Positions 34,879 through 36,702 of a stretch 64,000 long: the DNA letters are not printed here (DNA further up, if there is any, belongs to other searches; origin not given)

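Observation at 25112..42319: A ~17 kb TonB-receptor-anchored locus that looks dedicated to importing and dismantling peptidoglycan peptides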

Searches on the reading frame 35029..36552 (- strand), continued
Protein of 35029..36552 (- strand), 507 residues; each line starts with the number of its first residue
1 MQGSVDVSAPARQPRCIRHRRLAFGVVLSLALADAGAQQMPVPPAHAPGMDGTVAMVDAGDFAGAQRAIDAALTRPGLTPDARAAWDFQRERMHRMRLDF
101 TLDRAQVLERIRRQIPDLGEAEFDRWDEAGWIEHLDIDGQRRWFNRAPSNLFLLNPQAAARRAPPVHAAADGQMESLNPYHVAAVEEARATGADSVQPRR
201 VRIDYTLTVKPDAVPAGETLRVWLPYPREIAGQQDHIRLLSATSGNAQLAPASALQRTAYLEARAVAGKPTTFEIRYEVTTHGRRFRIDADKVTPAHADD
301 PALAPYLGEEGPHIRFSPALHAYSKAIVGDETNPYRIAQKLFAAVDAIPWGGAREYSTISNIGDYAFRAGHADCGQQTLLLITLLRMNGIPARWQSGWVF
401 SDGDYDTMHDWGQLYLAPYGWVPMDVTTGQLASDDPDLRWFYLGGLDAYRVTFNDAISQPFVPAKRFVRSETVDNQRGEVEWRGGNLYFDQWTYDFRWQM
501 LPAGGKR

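Call 39: search_protein_families(library=pfam, proteins=[L036:2860-4119:-, L008:14583-15848:+, L023:8659-9810:-, L073:15844-17058:+, L018:19339-20388:+, L030:1742-2878:-, L027:1130-1726:-, L073:3-1001:-, L025:16871-19774:+, L040:17034-18311:+], max_evalue=0.001)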
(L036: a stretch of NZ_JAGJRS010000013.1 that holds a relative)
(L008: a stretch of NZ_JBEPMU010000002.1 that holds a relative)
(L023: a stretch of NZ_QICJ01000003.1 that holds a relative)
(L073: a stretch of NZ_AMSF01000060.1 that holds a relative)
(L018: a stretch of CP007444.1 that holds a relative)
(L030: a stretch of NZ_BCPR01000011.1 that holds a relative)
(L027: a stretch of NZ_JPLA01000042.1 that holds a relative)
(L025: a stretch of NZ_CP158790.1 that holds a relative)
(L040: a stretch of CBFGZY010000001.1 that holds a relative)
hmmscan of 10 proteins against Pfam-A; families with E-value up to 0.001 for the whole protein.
L036:2860-4119:- (419 aa): 1 family
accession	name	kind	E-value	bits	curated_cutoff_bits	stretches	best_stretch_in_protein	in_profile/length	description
PF00375.23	SDF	-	3.7e-78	263.7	27.9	1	5-405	3-386/387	Sodium:dicarboxylate symporter family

L008:14583-15848:+ (421 aa): 3 families
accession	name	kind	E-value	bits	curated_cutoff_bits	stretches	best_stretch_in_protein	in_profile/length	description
PF02784.22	Orn_Arg_deC_N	-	2e-57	194.9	23.4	1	34-280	2-246/247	Pyridoxal-dependent decarboxylase, pyridoxal binding domain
PF00278.28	Orn_DAP_Arg_deC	-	3.7e-27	94.9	23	1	29-370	2-95/95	Pyridoxal-dependent decarboxylase, C-terminal sheet domain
PF01168.26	Ala_racemase_N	-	7.2e-05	23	24.1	1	34-231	4-189/220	Alanine racemase, N-terminal domain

L023:8659-9810:- (383 aa): 1 family
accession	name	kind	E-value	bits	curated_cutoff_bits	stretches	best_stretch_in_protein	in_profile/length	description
PF05684.17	DUF819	-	6.9e-72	243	27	1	13-379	4-378/379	Protein of unknown function (DUF819)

L073:15844-17058:+ (404 aa): 1 family
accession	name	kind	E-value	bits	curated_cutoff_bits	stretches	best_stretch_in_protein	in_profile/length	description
PF01244.27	Peptidase_M19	-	1.6e-95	320.4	26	1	30-396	7-318/319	Membrane dipeptidase (Peptidase family M19)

L018:19339-20388:+ (349 aa): 1 family
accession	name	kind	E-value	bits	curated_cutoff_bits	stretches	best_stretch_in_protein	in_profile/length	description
PF00144.29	Beta-lactamase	-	1.7e-73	248.1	27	1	27-341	2-321/329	Beta-lactamase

L030:1742-2878:- (378 aa): 4 families
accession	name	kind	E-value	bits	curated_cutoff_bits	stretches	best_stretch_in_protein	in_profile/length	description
PF01266.30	DAO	-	9.4e-51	173.8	27.9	1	8-351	1-353/353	FAD dependent oxidoreductase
PF13450.12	NAD_binding_8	-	1.5e-06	28.8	21.9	1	11-56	1-47/68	NAD(P)-binding Rossmann-like domain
PF00890.30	FAD_binding_2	-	2.6e-05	24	20.4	1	8-47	1-41/414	FAD binding domain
PF01946.23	Thi4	-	6.7e-05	22.7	26.2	1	3-41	14-54/235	Thi4 family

L027:1130-1726:- (198 aa): 2 families
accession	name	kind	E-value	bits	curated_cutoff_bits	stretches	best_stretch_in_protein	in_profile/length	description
PF00117.34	GATase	-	6.5e-62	209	22.8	1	3-190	1-187/190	Glutamine amidotransferase class-I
PF07722.19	Peptidase_C26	-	1.4e-09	38.5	20.5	1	68-175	101-219/219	Peptidase C26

L073:3-1001:- (333 aa): 2 families
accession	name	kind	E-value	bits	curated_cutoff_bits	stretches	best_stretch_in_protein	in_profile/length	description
PF00591.27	Glycos_transf_3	-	4.3e-91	305.5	27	1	82-332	2-252/253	Glycosyl transferase family, a/b domain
PF02885.22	Glycos_trans_3N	-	1.1e-16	60.7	26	1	11-72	1-62/63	Glycosyl transferase family, helical bundle domain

L025:16871-19774:+ (967 aa): 2 families
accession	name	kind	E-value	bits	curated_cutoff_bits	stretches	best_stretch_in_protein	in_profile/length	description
PF00593.30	TonB_dep_Rec_b-barrel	-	1.3e-19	71.8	27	1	446-931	54-436/436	TonB dependent receptor-like, beta-barrel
PF07715.20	Plug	-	7.3e-19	68.7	23.9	1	74-191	4-107/107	TonB-dependent Receptor Plug Domain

L040:17034-18311:+ (425 aa): 8 families
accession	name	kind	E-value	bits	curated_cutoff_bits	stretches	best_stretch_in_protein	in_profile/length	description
PF01266.30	DAO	-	7.3e-60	203.8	27.9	1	14-401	1-352/353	FAD dependent oxidoreductase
PF00890.30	FAD_binding_2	-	5.5e-07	29.5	20.4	1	14-66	1-53/414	FAD binding domain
PF13450.12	NAD_binding_8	-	4e-06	27.5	21.9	1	17-48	1-32/68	NAD(P)-binding Rossmann-like domain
PF07992.20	Pyr_redox_2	-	6.7e-06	26.2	26.1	0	14-45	2-33/291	Pyridine nucleotide-disulphide oxidoreductase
PF13738.12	Pyr_redox_3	-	4.5e-05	23.3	30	0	233-266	105-138/305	Pyridine nucleotide-disulphide oxidoreductase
PF01946.23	Thi4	-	0.00042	20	26.2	1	13-48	18-54/235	Thi4 family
PF05834.18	Lycopene_cycl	-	0.00062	19.4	23.4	0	14-43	1-32/380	Lycopene cyclase protein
PF01494.25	FAD_binding_3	-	0.00071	19.3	22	0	13-45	2-34/349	FAD binding domain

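Call 64: predict_structure(alignment_id=A1)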
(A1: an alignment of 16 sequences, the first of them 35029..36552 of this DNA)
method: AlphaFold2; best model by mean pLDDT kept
length: 507 residues; sequences in the alignment: 16
mean_pLDDT: 64.7   pTM: 0.61
mean pLDDT of the five models: 64.7, 63.1, 62.8, 62.6, 56.5
residues with pLDDT >= 90: 69; 70-90: 170; 50-70: 121; < 50: 147
segments of 3 or more residues with pLDDT < 50: 1-45, 167-175, 286-297, 309-313, 351-375, 395-410, 417-420, 425-431, 440-454, 470-475, 505-507
pLDDT, mean of each block of 10 residues (from residue 1): 29 30 39 39 54 86 95 88 84 82 90 88 85 86 73 66 56 49 66 63 87 94 75 74 83 68 94 88 49 48 61 65 83 72 61 30 26 49 77 48 38 51 45 56 36 55 65 53 83 78 51
secondary structure, 60 per line:
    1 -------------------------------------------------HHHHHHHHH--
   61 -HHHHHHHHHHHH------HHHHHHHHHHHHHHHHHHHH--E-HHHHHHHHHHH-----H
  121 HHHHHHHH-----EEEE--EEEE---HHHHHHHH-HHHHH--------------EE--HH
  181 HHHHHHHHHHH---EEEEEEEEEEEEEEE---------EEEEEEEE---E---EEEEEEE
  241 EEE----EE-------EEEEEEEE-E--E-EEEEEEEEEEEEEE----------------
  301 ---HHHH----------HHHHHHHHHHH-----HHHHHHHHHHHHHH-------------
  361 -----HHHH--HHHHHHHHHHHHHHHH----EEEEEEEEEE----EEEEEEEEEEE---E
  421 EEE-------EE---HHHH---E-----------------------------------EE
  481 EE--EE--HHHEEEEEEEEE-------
elements in order: H50-58 H62-73 H80-99 H104-114 H120-128 E134-137 E140-143 H147-154 H156-160 H179-191 E195-209 E219-226 E234-243 E257-264 E271-284 H304-307 H318-328 H334-347 H366-369 H372-387 E392-401 E406-416 E420-423 H436-439 E479-482 E492-500

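Call 68: search_solved_structures(query=A1, max_evalue=1, show_alignments=2)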
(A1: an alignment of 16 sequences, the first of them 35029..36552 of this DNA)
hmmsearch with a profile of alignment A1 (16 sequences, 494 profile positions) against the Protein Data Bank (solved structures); distinct sequences matched with E-value up to 1: 1.
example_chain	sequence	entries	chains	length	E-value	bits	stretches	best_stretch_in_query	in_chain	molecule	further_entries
3isr_A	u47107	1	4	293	0.00077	21.3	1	254-388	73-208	Transglutaminase-like enzymes, putative cysteine protease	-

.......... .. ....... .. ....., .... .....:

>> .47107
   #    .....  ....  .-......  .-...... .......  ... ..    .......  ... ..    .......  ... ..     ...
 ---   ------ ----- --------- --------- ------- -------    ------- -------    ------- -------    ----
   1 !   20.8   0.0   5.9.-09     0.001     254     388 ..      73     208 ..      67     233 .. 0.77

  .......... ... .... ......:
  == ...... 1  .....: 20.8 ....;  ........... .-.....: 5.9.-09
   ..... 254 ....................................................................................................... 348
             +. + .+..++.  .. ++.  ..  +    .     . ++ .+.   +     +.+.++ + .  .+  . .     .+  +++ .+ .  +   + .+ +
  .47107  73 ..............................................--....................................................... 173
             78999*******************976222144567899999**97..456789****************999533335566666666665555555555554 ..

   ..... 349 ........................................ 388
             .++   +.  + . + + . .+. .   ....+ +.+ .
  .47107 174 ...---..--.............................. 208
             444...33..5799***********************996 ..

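Call 69: fold_search(model_id=the predicted structure, library=pdb)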
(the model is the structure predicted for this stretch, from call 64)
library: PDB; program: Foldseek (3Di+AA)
matches with E <= 10: 767; with E <= 0.001: 3
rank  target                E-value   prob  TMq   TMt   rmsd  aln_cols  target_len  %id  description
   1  3isr_C                1.2e-08  1.00  0.20  0.31  14.1       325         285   17  The Crystal Structure of a Putative Cysteine Protease from Cytophaga hutchinsonii to 1.9A (released 2009-09-08)
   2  3isr_A                1.2e-08  1.00  0.20  0.30  14.4       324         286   16  The Crystal Structure of a Putative Cysteine Protease from Cytophaga hutchinsonii to 1.9A (released 2009-09-08)
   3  3isr_B                6.2e-08  1.00  0.20  0.30  14.2       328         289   17  The Crystal Structure of a Putative Cysteine Protease from Cytophaga hutchinsonii to 1.9A (released 2009-09-08)
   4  7urp                  1.5e-01  0.25  0.10  0.26  17.1       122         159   16  Second cohesin module from Sca5 of Ruminococcus bromii (released 2023-05-03)
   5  9h3d_D                1.6e-01  0.08  0.07  0.16  13.7       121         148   16  F-ENA exosporium anchoring complex between ExsF and a peptide derived from the N-terminus of F-Anchor (released 2025-03-12)
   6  6fib_C                1.7e-01  0.07  0.06  0.15  17.9       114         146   15  Structure of human 4-1BB ligand (released 2019-03-13)
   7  8auw_A                1.8e-01  0.03  0.08  0.03  26.2       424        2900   12  Cryo-EM structure of human BIRC6 in complex with SMAC. (released 2023-02-15)
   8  8co1_A1               1.8e-01  0.03  0.05  0.04  41.0       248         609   12  Type II Secretion System (released 2024-04-10)
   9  4wm8_A                2.5e-01  0.05  0.06  0.09  14.6       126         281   11  Crystal Structure of Human Enterovirus D68 (released 2015-01-14)
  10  9f4a_AS               2.6e-01  0.03  0.07  0.06  18.5       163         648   13  Interface between baseplate cup and extended tail tube/sheath of Klebsiella phage KP1 variant vB_Kpn_Lilla1 (released 2025-05-14)
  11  6a3v_I                2.8e-01  0.04  0.06  0.17  19.1       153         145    9  Complex structure of human 4-1BB and 4-1BBL (released 2018-10-10)
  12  8z4f_A                2.9e-01  0.47  0.14  0.21   8.8       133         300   11  Pseudomurein Endoisopeptidases PeiP (released 2024-10-30)
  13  2x12_A                2.9e-01  0.35  0.12  0.26   5.4        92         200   11  pH-induced modulation of Streptococcus parasanguinis adhesion by Fap1 fimbriae (released 2010-07-07)
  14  1hn0                  3.1e-01  0.03  0.07  0.04  21.1       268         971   11  CRYSTAL STRUCTURE OF CHONDROITIN ABC LYASE I FROM PROTEUS VULGARIS AT 1.9 ANGSTROMS RESOLUTION (released 2003-04-08)
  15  9fx0_F                3.5e-01  0.11  0.10  0.25  10.9       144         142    9  Cryo-EM structure of the type 1 pilus tip-to-rod transition (released 2025-06-04)
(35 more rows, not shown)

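Call 73: search_protein_families(library=ncbifam, proteins=[L036:2860-4119:-, L008:14583-15848:+, L073:15844-17058:+, L030:1742-2878:-, L040:17034-18311:+, L018:19339-20388:+, L023:8659-9810:-], max_evalue=1e-10)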
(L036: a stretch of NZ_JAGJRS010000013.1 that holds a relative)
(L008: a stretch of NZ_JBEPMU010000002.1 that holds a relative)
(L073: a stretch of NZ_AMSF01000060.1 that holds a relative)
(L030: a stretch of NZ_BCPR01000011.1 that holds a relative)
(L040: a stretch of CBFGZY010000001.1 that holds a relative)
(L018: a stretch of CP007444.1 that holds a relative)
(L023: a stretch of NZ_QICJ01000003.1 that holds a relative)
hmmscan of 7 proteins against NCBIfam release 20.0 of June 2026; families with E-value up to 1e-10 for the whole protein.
L036:2860-4119:- (419 aa): 4 families
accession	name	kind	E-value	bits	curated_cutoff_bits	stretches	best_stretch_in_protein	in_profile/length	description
NF008440.0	PRK11283.1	equivalog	2.7e-35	122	638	1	6-407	11-412/437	glutamate/aspartate:proton symporter GltP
NF002461.0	PRK01663.1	subfamily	1.8e-31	109.6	513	1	12-413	18-408/428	C4-dicarboxylate transporter DctA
NF009587.0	PRK13027.1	subfamily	1.1e-28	100.2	570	1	16-410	18-406/442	C4-dicarboxylate transporter DctA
NF010151.0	PRK13628.1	equivalog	6.9e-15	55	308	1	12-408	21-402/407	serine/threonine transporter SstT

L008:14583-15848:+ (421 aa): 7 families
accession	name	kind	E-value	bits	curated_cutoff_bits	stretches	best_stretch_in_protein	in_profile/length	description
TIGR01048.1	lysA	equivalog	4.9e-141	470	297.9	1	7-412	6-416/417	diaminopimelate decarboxylase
NF006515.0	PRK08961.1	equivalog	1.2e-77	261.8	802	1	24-392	501-860/861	bifunctional aspartate kinase/diaminopimelate decarboxylase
TIGR03099.1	dCO2ase_PEP1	hypoth_equivalog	2.9e-67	227.5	478.45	1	9-391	7-398/398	pyridoxal-dependent decarboxylase, exosortase A system-associated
NF052544.1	OrLyDeCDokD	equivalog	1e-55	189.2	700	1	8-410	24-457/461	ornithine/lysine decarboxylase DokD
NF003763.0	PRK05354.1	equivalog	4.4e-19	68.5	369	1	52-297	98-363/636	biosynthetic arginine decarboxylase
TIGR01273.1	speA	equivalog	5.1e-19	68.2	624.1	1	51-300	90-358/624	arginine decarboxylase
NF041039.1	FslC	exception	3.3e-18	65.7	500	1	19-404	21-417/418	rhizoferrin biosystnesis N-citrylornithine decarboxylase FslC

L073:15844-17058:+ (404 aa): 0 families

L030:1742-2878:- (378 aa): 4 families
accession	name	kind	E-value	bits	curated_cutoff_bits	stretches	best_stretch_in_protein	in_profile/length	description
NF008425.0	PRK11259.1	equivalog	1.9e-17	63.3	257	1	6-355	4-361/377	N-methyl-L-tryptophan oxidase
TIGR01377.1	soxA_mon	subfamily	3.7e-14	52.3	479.65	1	8-353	2-359/381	amino oxidase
NF008726.1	PRK11728.1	equivalog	2.8e-12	46.2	299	1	8-216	2-212/389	L-2-hydroxyglutarate oxidase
NF033460.1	glycerol3P_ox_II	equivalog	1.4e-11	44.1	460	0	124-225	126-227/361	type 2 glycerol-3-phosphate oxidase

L040:17034-18311:+ (425 aa): 11 families
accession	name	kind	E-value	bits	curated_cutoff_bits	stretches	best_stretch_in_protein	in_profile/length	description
NF001933.0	PRK00711.1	subfamily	3.7e-61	207.4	383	1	15-421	3-417/429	D-amino acid dehydrogenase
NF009074.0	PRK12409.1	equivalog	5.3e-38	131.2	494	1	14-406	3-406/410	D-amino acid dehydrogenase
TIGR02352.1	thiamin_ThiO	equivalog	7.8e-37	127.2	250.8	1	118-404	56-348/351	glycine oxidase ThiO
NF040813.1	pro_dh_Thprot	equivalog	4.2e-25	88.6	600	1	232-408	191-353/362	D-proline dehydrogenase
NF008425.0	PRK11259.1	equivalog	1e-24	87.2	257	1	126-290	69-229/377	N-methyl-L-tryptophan oxidase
NF050086.1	pipecolate_AmaA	exception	2.4e-16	59.4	600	0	144-412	119-390/425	L-pipecolate oxidase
TIGR01377.1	soxA_mon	subfamily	2.9e-16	59.2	479.65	0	213-281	147-217/381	amino oxidase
TIGR01373.1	soxB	subfamily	2e-15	56.5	529.45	1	235-421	211-400/407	sarcosine oxidase subunit beta family protein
TIGR03364.1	HpnW_proposed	hypoth_equivalog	1e-13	51.1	285.1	0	14-60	2-48/365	TIGR03364 family FAD-dependent oxidoreductase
TIGR03197.1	MnmC_Cterm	equivalog_domain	2.3e-13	50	174.2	0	208-384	146-327/400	FAD-dependent 5-carboxymethylaminomethyl-2-thiouridine(34) oxidoreductase MnmC1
NF002480.1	PRK01747.1-1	equivalog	3.6e-12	45.5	540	0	146-382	336-596/645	bifunctional tRNA (5-methylaminomethyl-2-thiouridine)(34)-methyltransferase MnmC2/FAD-dependent 5-carboxymethylaminomethyl-2-thiouridine(34)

L018:19339-20388:+ (349 aa): 46 families (the best 25 are shown)
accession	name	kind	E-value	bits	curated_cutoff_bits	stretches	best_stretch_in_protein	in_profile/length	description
NF009622.0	PRK13128.1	equivalog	6.7e-36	123.9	443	1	24-329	11-313/518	D-aminopeptidase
NF033085.1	bla_class_C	equivalog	1.4e-26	93.1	415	1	25-280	11-254/356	class C beta-lactamase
NF002968.0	PRK03642.1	equivalog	1.4e-25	90.1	385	1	32-207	50-242/432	penicillin binding protein PBP4B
NF007943.0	PRK10662.1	equivalog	2.2e-24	85.8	266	1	17-259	25-269/380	D-alanyl-D-alanine-carboxypeptidase/endopeptidase AmpH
NF041665.1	blaPSZ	exception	2.5e-22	79.4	850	1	12-296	16-292/379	PSZ family class C beta-lactamase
NF000423.2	blaSRT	exception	3.5e-22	79.1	860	1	5-260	9-254/378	SRT/SST family class C beta-lactamase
NF012172.1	FOX-MOX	exception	7.6e-22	77.8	700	1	6-227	11-229/382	FOX/MOX family class C beta-lactamase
NF000399.2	blaFOX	exception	3.7e-21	75.5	850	1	2-228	5-230/382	FOX family cephalosporin-hydrolyzing class C beta-lactamase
NF012173.1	CMY2-MIR-ACT-EC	exception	5.2e-21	74.9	680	1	28-280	38-278/380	CMY2/MIR/ACT/EC family class C beta-lactamase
NF038366.1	blaSFDC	exception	8.1e-21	74.5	840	1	35-295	43-292/382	SFDC family class C beta-lactamase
NF045671.1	blaPNC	exception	2.5e-20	72.7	750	1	28-225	55-243/401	PNC family class C beta-lactamase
NF041663.1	ampC_Sliq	exception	2.9e-20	72.5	860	1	3-256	7-249/378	cephalosporin-hydrolyzing class C beta-lactamase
NF033569.1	blaLHK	exception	1.4e-19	70.3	850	1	9-298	22-304/390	LHK family class C beta-lactamase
NF000185.2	BlaEC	exception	1.7e-19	70.1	850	1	33-284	37-278/377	BlaEC family class C beta-lactamase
NF000385.4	blaACT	exception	1.8e-19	70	810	1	26-276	36-273/380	ACT family cephalosporin-hydrolyzing class C beta-lactamase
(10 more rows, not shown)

L023:8659-9810:- (383 aa): 0 families
